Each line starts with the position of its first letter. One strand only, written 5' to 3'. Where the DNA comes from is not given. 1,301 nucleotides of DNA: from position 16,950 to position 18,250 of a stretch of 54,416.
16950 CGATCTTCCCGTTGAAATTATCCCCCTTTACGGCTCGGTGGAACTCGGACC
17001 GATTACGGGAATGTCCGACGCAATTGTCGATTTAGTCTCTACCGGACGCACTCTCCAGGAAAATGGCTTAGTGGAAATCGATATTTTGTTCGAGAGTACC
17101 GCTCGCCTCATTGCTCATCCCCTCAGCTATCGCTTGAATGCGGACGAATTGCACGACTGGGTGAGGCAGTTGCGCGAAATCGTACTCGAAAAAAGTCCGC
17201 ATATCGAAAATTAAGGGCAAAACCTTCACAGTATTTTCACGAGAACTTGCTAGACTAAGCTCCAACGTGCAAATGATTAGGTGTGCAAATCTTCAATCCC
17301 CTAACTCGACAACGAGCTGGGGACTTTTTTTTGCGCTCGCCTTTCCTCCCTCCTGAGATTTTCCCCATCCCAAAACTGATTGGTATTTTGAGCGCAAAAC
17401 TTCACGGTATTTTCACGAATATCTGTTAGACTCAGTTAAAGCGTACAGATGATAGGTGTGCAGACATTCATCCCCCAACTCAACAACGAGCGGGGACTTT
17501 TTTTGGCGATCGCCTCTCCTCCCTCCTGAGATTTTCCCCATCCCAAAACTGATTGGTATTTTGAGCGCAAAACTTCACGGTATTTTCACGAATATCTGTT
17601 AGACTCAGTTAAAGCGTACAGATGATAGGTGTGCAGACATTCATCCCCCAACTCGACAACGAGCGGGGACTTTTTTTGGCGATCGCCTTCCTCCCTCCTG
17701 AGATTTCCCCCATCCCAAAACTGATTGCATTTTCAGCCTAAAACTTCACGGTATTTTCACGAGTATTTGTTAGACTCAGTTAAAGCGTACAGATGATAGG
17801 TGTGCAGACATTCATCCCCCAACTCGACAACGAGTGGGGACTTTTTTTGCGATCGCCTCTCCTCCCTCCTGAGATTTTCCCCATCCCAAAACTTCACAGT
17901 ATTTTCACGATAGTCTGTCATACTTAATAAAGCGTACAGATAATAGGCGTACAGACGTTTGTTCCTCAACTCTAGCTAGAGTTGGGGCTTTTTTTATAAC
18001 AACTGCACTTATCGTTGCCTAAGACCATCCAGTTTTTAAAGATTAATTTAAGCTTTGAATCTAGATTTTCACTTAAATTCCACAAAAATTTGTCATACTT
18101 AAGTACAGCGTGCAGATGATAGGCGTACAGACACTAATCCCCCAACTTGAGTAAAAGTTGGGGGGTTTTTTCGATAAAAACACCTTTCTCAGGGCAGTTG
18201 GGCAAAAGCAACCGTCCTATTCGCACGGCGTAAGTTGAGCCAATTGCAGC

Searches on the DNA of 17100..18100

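Call 39: search_rna_families(source=window, start=17100, end=18100, threshold=evalue, max_evalue=1, show_alignments=1)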
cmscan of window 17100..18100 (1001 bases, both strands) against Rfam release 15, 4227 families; matches with E-value up to 1: 1.
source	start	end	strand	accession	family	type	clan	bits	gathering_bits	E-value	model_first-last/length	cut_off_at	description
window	17941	17995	+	RF02399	NsiR1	Gene; sRNA;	-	18.8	39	0.6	1-60/60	no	Nitrogen stress-induced RNA 1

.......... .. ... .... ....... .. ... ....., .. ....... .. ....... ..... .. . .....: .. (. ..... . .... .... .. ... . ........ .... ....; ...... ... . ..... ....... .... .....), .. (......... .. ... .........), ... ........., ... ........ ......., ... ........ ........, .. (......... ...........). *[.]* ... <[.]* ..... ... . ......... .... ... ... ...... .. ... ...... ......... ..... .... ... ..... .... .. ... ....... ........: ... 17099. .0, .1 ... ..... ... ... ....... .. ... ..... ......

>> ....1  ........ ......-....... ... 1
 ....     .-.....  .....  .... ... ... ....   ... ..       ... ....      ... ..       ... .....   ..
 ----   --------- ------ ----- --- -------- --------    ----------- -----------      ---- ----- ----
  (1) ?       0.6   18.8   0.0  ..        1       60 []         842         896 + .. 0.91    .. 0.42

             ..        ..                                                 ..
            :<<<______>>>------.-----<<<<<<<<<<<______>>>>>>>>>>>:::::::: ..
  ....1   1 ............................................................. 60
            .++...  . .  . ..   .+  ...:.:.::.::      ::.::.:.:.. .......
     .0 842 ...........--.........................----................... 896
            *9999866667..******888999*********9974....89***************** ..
